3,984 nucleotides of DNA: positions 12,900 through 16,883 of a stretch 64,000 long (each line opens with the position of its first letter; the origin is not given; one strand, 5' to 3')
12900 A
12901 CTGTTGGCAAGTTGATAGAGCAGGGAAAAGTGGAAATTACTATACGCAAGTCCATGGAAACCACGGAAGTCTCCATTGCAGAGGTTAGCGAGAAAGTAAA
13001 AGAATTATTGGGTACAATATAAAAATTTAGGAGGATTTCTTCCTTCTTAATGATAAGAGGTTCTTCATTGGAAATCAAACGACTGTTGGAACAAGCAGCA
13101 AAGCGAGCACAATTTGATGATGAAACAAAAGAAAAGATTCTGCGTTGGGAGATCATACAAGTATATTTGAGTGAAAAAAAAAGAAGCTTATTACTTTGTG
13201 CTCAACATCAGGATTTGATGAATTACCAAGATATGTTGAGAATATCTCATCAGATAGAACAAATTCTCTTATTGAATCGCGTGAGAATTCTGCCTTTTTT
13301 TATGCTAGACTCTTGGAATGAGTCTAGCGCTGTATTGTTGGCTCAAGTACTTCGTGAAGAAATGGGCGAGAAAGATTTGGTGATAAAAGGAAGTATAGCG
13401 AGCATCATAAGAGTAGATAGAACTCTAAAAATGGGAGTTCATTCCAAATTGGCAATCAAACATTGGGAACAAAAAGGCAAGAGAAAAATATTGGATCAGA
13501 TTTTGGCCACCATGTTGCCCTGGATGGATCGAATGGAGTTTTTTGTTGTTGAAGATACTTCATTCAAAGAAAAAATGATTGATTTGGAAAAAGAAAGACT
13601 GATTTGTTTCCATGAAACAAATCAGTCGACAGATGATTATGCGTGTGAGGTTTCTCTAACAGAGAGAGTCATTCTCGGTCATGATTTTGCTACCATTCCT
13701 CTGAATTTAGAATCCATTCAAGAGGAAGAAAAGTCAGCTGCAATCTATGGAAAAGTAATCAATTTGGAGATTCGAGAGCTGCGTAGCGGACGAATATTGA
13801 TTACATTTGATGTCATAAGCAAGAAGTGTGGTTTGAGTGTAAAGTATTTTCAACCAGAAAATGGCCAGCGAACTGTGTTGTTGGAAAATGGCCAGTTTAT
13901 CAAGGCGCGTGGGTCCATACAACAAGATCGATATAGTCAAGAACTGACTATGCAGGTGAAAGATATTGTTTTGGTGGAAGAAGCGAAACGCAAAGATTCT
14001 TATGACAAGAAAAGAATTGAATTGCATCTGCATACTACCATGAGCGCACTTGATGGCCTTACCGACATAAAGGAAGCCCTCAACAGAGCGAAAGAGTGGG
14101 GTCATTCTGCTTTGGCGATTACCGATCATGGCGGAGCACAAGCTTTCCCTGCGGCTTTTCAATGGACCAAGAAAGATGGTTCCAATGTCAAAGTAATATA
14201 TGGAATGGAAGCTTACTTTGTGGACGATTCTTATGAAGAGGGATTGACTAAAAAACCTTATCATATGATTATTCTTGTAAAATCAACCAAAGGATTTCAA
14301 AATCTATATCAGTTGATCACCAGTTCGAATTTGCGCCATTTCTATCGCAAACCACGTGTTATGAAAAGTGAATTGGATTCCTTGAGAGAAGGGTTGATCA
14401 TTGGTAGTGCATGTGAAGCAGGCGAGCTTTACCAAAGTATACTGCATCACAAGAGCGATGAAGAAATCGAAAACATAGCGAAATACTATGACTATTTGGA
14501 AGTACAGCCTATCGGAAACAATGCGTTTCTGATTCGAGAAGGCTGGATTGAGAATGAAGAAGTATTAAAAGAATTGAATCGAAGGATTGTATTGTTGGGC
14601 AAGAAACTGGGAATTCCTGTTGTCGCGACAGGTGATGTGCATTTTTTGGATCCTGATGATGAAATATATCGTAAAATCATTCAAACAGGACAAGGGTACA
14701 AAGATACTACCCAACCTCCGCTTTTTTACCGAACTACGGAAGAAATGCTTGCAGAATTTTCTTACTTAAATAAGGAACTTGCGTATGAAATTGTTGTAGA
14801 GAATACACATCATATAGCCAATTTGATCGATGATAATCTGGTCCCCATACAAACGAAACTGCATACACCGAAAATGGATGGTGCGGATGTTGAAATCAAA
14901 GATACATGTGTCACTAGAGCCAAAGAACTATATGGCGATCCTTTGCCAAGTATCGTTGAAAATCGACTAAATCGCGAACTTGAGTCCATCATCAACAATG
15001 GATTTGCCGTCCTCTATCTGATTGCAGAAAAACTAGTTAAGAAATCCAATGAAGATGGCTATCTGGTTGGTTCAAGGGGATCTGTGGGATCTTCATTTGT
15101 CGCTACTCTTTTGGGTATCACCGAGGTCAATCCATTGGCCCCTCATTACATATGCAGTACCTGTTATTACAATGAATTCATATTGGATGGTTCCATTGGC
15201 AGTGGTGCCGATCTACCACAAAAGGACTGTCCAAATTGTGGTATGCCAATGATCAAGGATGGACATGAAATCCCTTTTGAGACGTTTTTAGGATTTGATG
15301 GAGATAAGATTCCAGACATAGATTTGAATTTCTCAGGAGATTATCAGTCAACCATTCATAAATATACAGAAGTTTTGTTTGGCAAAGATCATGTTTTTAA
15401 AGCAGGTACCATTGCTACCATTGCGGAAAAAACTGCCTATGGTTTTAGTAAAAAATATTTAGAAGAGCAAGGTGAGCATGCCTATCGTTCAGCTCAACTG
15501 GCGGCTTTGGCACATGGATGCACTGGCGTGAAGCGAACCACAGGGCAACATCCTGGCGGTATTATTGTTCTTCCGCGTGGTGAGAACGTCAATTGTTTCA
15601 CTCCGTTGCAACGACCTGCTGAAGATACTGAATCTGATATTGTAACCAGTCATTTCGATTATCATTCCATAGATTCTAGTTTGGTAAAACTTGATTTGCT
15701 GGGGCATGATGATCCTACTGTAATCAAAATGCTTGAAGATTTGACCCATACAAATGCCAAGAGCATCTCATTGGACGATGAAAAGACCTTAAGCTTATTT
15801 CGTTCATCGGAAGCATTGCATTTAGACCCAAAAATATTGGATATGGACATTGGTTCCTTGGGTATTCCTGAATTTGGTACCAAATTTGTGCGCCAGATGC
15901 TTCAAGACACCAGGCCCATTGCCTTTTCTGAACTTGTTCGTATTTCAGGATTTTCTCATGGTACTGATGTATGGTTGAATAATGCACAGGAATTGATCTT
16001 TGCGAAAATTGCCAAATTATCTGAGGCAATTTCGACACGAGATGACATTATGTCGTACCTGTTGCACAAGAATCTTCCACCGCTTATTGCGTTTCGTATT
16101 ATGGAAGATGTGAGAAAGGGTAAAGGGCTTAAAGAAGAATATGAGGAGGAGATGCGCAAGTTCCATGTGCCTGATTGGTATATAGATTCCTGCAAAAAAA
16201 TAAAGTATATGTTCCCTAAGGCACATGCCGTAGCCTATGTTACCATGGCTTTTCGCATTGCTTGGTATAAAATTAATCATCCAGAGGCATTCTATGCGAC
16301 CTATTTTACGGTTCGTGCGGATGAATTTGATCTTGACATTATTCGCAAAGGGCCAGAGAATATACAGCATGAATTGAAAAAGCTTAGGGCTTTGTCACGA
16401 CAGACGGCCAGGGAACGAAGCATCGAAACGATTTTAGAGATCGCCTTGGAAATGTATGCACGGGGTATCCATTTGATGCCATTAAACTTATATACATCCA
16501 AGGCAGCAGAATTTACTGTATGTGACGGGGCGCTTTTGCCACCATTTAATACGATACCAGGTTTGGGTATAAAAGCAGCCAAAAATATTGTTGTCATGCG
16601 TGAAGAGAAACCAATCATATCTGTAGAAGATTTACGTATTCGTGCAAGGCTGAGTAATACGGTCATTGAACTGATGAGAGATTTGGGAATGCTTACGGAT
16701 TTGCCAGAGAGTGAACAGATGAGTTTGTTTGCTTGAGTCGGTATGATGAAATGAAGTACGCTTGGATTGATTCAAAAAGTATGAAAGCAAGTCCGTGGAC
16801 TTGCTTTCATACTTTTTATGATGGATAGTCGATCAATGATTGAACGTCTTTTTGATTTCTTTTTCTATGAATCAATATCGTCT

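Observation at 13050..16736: PolC replicative polymerase is intact but lacks its built-in 3'-5' proofreading exonuclease domain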

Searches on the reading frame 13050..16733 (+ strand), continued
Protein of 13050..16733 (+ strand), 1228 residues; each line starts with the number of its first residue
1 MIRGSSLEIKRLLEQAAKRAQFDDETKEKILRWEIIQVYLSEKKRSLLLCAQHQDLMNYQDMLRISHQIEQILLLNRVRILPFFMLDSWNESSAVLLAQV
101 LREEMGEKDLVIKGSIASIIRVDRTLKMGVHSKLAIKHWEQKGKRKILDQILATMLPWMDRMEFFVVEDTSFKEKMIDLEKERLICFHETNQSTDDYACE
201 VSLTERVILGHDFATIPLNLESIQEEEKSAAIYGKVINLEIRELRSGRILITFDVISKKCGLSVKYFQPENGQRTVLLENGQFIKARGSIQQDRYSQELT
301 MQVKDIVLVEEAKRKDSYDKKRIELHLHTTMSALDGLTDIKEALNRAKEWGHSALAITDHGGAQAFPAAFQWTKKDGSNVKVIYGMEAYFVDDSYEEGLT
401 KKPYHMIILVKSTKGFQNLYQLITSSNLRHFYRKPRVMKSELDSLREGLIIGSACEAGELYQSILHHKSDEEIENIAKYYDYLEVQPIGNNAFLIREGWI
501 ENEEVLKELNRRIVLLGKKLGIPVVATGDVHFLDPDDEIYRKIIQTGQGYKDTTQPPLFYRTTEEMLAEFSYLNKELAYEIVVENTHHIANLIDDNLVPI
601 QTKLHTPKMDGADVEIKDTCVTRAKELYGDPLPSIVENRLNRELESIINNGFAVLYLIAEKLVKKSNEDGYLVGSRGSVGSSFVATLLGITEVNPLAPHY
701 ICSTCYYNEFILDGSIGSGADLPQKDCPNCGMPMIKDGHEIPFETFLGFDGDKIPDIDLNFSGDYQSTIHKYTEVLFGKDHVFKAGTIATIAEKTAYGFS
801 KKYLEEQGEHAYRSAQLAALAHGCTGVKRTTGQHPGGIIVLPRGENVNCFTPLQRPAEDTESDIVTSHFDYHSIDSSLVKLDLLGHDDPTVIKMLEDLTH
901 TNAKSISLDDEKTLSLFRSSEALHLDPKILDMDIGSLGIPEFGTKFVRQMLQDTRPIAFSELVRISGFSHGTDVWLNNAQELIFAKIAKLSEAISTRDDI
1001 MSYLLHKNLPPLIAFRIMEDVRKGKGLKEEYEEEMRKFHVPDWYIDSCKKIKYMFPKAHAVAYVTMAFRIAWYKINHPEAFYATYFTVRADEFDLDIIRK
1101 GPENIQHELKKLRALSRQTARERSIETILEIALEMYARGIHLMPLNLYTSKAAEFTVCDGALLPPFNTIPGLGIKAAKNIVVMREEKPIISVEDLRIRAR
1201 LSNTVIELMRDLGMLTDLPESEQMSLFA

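Call 54: predict_structure(alignment_id=A3)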
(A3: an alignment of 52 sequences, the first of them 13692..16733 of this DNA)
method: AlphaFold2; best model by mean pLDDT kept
length: 1014 residues; sequences in the alignment: 52
mean_pLDDT: 88.9   pTM: 0.79
mean pLDDT of the five models: 88.9, 87.9, 86.5, 86.4, 84.8
residues with pLDDT >= 90: 561; 70-90: 413; 50-70: 40; < 50: 0
segments of 3 or more residues with pLDDT < 50: none
pLDDT, mean of each block of 10 residues (from residue 1): 82 91 89 87 91 74 83 92 90 88 95 86 89 95 92 90 89 93 71 97 96 87 94 97 94 95 97 92 91 95 97 93 89 78 91 96 97 98 87 86 96 95 95 90 90 76 83 93 95 93 92 96 94 79 79 86 87 81 89 86 90 73 83 90 78 85 78 77 91 93 91 82 89 86 92 77 80 86 92 93 88 91 94 84 89 94 95 88 92 93 85 93 94 91 93 87 88 88 87 90 84 63
secondary structure, 60 per line:
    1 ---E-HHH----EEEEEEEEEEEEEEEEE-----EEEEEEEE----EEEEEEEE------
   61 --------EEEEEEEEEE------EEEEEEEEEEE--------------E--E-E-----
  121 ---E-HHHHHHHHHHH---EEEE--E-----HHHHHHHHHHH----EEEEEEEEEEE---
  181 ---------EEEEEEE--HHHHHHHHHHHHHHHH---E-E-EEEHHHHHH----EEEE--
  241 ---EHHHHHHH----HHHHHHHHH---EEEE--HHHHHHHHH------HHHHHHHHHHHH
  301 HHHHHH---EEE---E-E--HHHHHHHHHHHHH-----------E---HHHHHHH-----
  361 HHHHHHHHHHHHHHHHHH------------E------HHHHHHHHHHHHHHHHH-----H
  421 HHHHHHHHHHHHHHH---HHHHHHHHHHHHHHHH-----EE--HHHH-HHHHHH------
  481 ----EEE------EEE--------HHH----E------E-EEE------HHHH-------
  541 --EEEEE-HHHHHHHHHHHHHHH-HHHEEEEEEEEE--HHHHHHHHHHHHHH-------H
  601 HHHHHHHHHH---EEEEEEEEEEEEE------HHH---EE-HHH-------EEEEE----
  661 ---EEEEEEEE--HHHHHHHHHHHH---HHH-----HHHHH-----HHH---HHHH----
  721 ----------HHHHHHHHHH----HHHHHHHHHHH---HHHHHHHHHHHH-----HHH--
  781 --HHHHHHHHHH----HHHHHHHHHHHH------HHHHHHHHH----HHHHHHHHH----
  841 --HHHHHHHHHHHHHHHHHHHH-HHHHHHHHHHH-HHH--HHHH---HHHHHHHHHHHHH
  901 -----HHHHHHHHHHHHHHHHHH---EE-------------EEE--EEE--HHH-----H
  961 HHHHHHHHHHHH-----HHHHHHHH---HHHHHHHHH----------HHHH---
elements in order (helices of 4 or more, strands of 3 or more residues): E13-29 E35-42 E47-54 E69-78 E85-95 H126-136 E140-143 H152-162 E167-177 E190-196 H199-214 E222-224 H225-230 E235-238 H245-251 H256-264 E268-271 H274-282 H289-306 E310-312 H321-333 H349-355 H361-378 H398-414 H420-435 H439-454 H464-467 H469-474 E485-487 E494-496 E521-523 H530-533 E543-547 H549-563 E568-576 H579-592 H600-610 E614-626 E652-656 E664-671 H674-685 H697-701 H713-716 H731-740 H745-755 H759-770 H783-792 H797-808 H815-823 H828-836 H843-862 H864-874 H881-884 H888-900 H906-923 E942-944 E947-949 H960-972 H978-985 H989-997 H1008-1011

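Call 56: fold_search(model_id=the predicted structure, library=pdb)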
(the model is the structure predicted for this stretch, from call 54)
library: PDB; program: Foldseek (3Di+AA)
matches with E <= 10: 896; with E <= 0.001: 32
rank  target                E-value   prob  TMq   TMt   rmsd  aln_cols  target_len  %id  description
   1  3f2b_A                0.0e+00  1.00  0.94  0.96   2.0      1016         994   51  DNA Polymerase PolC from Geobacillus kaustophilus complex with DNA, dGTP, Mg and Zn (released 2009-01-20)
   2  3f2c_A                0.0e+00  1.00  0.94  0.96   1.9      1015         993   52  DNA Polymerase PolC from Geobacillus kaustophilus complex with DNA, dGTP and Mn (released 2009-01-20)
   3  9qpc_A                2.0e-97  1.00  0.93  0.78   2.9      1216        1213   41  DNA polymerase with inhibitor (released 2025-09-24)
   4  9qrl_A                6.3e-91  1.00  0.86  0.80   2.8      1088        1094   43  DNA polymerase with inhibitor #2 (released 2025-09-24)
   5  9qrn_A                7.5e-85  1.00  0.84  0.76   3.1      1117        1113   42  DNA polymerase without DNA or inhibitor (released 2025-09-24)
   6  7pu7_A                1.3e-39  1.00  0.66  0.63   5.9      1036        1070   18  DNA polymerase from M. tuberculosis (released 2022-02-23)
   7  2hpi                  2.1e-38  1.00  0.63  0.56   7.2      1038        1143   20  Eubacterial and Eukaryotic Replicative DNA Polymerases are not Homologous: X-ray Structure of DNA Polymerase III (released 2006-09-19)
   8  2hnh                  9.4e-38  1.00  0.65  0.72   6.3      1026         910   19  Crystal structure of the catalytic alpha subunit of E. coli replicative DNA polymerase III (released 2006-09-19)
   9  3e0d_A                1.2e-37  1.00  0.66  0.59   6.3      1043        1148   19  Insights into the Replisome from the Crystral Structure of the Ternary Complex of the Eubacterial DNA Polymerase III a (released 2008-09-23)
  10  4iqj_C                2.7e-37  1.00  0.63  0.55   7.3      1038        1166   20  Structure of PolIIIalpha-Tauc-DNA complex suggests an atomic model of the replisome (released 2013-03-13)
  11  4jom                  2.9e-37  1.00  0.64  0.71   6.0      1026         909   19  Structure of E. coli Pol III 3mPHP mutant (released 2013-05-29)
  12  5fkv_A                7.3e-37  1.00  0.66  0.59   6.2      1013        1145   20  cryo-EM structure of the E. coli replicative DNA polymerase complex bound to DNA (DNA polymerase III alpha, beta, epsi (released 2015-11-25)
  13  5lew                  1.5e-36  1.00  0.65  0.72   6.3      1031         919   18  DNA polymerase (released 2017-10-25)
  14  4iqj_D                1.5e-36  1.00  0.64  0.55   7.1      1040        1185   20  Structure of PolIIIalpha-Tauc-DNA complex suggests an atomic model of the replisome (released 2013-03-13)
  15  2hqa                  1.5e-36  1.00  0.65  0.72   6.0      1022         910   19  Crystal structure of the catalytic alpha subunit of E. Coli replicative DNA polymerase III (released 2006-09-19)
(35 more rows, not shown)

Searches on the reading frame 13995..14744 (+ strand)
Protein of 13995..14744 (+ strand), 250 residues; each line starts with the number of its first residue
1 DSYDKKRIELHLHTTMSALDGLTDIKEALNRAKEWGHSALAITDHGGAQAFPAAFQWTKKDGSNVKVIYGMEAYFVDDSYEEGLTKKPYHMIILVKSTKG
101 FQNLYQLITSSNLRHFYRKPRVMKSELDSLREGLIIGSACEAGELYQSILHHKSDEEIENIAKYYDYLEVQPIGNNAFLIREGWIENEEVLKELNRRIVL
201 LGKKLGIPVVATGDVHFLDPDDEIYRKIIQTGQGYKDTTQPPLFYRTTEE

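Call 29: search_solved_structures(query=window:13995-14744:+, show_alignments=5, max_evalue=0.00001)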
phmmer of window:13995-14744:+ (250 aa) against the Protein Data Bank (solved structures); distinct sequences matched with E-value up to 0.00001: 13.
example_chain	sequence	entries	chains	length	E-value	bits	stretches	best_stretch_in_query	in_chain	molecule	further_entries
3f2b_A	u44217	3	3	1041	4.1e-64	219.9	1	5-250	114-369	DNA-directed DNA polymerase III alpha chain | GEOBACILLUS KAUSTOPHILUS DNA POLC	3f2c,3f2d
9qpc_A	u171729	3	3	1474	9.5e-58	199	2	78-250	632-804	DNA polymerase III PolC-type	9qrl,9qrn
2hpi_A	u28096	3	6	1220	1.6e-19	73.8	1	8-233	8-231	DNA polymerase III alpha subunit | DNA polymerase III subunit alpha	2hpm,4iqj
3e0d_A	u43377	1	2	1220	4.1e-18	69.2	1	8-233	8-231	DNA polymerase III subunit alpha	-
4jom_A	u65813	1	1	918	1.1e-15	61.3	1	6-224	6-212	DNA polymerase III subunit alpha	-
4gx8_A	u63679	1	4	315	3e-12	50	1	6-224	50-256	DNA polymerase III subunit epsilon,DNA polymerase III subunit alpha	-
2hnh_A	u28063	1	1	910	3.2e-12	49.9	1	7-224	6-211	DNA polymerase III alpha subunit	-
4gx9_A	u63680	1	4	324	3.2e-12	49.9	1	6-224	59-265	DNA polymerase III subunit epsilon,DNA polymerase III subunit alpha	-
2hqa_A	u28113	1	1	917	3.2e-12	49.9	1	7-224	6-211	DNA polymerase III alpha subunit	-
5m1s_A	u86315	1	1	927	3.3e-12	49.9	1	7-224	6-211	DNA polymerase III subunit alpha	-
5fku_A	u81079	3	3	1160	4.8e-12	49.4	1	7-224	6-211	DNA POLYMERASE III SUBUNIT ALPHA | DNA POLYMERASE III ALPHA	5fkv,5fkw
5lew_A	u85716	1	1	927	7.4e-12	48.7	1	8-233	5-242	DNA polymerase III subunit alpha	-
7pu7_A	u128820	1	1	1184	1.1e-11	48.2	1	8-233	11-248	DNA polymerase III subunit alpha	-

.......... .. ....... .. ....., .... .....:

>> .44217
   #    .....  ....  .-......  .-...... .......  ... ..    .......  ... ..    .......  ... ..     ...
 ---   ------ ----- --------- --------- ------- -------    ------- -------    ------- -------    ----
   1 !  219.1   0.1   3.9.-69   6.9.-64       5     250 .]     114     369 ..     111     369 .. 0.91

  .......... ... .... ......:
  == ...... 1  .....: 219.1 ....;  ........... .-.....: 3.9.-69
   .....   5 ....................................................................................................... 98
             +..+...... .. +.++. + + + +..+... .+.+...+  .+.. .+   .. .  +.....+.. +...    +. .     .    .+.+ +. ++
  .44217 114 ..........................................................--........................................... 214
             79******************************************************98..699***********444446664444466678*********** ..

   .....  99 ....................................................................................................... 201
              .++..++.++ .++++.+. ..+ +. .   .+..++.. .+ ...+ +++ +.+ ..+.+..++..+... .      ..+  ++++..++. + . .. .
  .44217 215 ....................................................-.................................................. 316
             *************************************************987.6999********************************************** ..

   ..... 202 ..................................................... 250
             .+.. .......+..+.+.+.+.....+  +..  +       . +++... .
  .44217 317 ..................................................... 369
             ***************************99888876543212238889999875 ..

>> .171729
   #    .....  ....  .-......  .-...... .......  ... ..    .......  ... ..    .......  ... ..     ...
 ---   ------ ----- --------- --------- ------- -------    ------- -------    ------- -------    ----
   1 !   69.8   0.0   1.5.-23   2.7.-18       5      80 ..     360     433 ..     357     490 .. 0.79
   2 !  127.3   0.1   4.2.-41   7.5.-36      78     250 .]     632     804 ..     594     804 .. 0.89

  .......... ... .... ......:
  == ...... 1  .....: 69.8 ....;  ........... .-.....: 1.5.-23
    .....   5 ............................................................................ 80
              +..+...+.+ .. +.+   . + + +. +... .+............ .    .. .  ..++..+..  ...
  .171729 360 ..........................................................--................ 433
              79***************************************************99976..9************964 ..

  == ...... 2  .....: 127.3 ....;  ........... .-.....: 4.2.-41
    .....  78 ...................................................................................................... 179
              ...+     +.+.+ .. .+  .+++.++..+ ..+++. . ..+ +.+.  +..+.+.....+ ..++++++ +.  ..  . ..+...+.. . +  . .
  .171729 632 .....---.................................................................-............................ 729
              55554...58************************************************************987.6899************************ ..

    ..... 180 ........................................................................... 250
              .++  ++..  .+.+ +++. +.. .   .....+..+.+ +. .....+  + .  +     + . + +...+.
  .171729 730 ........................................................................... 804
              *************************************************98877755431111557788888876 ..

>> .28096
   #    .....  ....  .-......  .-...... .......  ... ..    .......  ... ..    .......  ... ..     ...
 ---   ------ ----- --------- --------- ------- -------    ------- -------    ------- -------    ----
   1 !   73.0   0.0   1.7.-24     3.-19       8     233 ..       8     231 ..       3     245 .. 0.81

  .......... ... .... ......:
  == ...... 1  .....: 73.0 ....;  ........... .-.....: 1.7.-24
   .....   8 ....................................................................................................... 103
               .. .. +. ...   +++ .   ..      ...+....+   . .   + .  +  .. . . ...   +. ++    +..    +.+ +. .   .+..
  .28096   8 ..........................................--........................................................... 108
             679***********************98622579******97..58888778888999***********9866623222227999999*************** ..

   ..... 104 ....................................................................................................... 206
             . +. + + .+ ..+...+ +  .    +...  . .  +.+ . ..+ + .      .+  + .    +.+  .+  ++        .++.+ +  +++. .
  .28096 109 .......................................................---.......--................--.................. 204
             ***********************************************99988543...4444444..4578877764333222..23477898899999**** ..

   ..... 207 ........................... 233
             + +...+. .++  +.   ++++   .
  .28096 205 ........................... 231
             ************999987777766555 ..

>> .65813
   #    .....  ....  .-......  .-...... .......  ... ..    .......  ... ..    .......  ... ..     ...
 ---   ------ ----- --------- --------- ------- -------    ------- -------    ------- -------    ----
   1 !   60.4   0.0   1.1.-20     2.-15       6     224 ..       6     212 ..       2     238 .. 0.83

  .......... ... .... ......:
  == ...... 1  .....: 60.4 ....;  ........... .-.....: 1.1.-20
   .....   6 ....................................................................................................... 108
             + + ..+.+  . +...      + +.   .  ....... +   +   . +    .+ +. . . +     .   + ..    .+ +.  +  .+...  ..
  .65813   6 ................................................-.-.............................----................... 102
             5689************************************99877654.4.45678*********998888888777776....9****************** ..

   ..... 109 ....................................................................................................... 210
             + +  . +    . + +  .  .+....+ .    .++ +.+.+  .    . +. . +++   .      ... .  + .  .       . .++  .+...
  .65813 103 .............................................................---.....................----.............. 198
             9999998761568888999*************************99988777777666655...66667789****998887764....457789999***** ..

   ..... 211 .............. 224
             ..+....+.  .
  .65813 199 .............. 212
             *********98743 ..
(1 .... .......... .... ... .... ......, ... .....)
